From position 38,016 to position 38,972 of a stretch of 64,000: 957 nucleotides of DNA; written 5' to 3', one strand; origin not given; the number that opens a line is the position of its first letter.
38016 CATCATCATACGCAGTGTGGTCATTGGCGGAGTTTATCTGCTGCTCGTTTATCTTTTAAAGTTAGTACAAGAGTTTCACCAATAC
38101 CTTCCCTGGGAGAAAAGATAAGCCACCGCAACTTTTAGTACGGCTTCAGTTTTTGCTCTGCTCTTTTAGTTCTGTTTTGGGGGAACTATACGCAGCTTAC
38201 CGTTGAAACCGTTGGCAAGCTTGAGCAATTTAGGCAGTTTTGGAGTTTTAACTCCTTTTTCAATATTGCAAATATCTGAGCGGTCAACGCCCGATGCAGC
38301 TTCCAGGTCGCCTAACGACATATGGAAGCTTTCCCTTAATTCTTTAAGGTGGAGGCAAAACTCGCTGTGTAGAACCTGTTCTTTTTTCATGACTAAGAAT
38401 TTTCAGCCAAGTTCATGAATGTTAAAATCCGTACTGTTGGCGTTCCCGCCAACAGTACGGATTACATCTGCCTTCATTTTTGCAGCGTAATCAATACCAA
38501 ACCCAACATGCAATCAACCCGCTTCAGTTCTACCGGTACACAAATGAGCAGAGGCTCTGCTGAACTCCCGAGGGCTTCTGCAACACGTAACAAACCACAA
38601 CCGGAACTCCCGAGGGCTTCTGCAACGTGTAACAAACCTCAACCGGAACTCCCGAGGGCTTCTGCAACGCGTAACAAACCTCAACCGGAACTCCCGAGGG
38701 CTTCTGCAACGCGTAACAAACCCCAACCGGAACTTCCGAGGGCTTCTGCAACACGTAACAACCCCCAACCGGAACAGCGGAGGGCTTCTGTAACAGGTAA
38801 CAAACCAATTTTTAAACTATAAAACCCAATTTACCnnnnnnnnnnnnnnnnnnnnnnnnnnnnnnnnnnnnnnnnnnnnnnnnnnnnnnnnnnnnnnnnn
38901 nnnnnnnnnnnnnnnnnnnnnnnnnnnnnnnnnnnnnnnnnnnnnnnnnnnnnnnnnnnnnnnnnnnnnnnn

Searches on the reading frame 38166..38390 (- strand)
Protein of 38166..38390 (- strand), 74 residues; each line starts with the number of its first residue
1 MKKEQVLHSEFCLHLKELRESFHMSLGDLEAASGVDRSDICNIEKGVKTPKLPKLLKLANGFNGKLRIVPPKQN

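Call 14: search_protein_families(library=pfam, proteins=[window:38166-38390:-], max_evalue=0.01)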
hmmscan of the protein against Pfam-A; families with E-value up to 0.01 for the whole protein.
window:38166-38390:- (74 aa): 3 families
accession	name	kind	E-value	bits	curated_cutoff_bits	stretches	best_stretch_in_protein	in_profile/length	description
PF01381.28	HTH_3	-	1e-08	35.5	23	1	15-66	1-52/55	Helix-turn-helix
PF12844.13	HTH_19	-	1.1e-06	28.9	30.2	1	15-63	4-52/64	Helix-turn-helix domain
PF13560.12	HTH_31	-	0.00025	21.7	27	1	13-62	4-54/64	Helix-turn-helix domain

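Call 77: search_protein_families(library=phrogs, proteins=[P0001, P0002, window:38166-38390:-], max_evalue=0.1)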
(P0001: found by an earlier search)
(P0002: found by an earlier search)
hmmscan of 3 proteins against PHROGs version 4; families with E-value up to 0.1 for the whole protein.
P0001 (328 aa): 0 families

P0002 (400 aa): 1 family
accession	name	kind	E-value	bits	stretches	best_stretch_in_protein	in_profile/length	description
phrog_15332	-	unknown function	0.015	16.6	1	141-179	8-46/72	-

window:38166-38390:- (74 aa): 10 families
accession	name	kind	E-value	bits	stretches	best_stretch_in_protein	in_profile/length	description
phrog_8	-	transcription regulation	6.6e-08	33.4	1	15-63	81-129/346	transcriptional regulator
phrog_1373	-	transcription regulation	5.3e-06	27.5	1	10-71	61-124/166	transcriptional regulator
phrog_29047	-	unknown function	0.00074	20.5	1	10-71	91-152/159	-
phrog_2104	-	unknown function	0.0035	18.5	1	14-58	43-87/103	-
phrog_2439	-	transcription regulation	0.0088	15.9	1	15-63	12-60/367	transcriptional regulator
phrog_4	-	transcription regulation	0.014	15.4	1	15-63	141-185/400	transcriptional repressor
phrog_32768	-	unknown function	0.017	14.8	1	15-61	14-61/446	-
phrog_38149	-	unknown function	0.032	15.2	1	14-60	12-58/190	-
phrog_4031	-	unknown function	0.032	13.7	1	7-62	515-571/626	-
phrog_147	-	transcription regulation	0.089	14.2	0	14-60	8-55/100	transcriptional regulator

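Call 78: search_protein_families(library=ncbifam, proteins=[P0001, P0002, window:38166-38390:-], max_evalue=0.1)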
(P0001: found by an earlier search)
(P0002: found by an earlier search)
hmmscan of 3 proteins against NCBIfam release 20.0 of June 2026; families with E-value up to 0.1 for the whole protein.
P0001 (328 aa): 0 families

P0002 (400 aa): 0 families

window:38166-38390:- (74 aa): 4 families
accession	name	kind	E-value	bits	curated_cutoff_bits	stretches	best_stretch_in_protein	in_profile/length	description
TIGR03070.1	couple_hipB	subfamily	2e-05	24.4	71.65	1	10-66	2-58/58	type II toxin-antitoxin system Y4mF family antitoxin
NF003162.0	PRK04140.1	equivalog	0.00024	20.2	263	1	14-66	130-182/317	transcriptional regulator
NF041951.1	phage_RstR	subfamily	0.012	15.9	80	1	11-63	3-55/108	RstR family transcriptional repressor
NF007408.0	PRK09943.1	equivalog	0.087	12.4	211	1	14-63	11-60/185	HTH-type transcriptional regulator PuuR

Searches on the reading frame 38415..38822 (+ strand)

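Call 77: search_protein_families(library=phrogs, proteins=[P0001, P0002], max_evalue=0.1)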
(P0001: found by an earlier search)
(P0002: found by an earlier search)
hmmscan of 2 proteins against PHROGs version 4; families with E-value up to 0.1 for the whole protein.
P0001 (328 aa): 0 families

P0002 (400 aa): 1 family
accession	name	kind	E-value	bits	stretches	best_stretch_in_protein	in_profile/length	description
phrog_15332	-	unknown function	0.015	16.6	1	141-179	8-46/72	-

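Call 78: search_protein_families(library=ncbifam, proteins=[P0001, P0002], max_evalue=0.1)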
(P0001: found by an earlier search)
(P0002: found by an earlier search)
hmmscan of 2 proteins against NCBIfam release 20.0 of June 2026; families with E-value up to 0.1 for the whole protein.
P0001 (328 aa): 0 families

P0002 (400 aa): 0 families

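Call 125: search_protein_families(library=pfam, proteins=[window:38415-38822:+], max_evalue=0.001)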
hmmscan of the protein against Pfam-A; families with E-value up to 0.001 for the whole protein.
window:38415-38822:+ (135 aa): 0 families
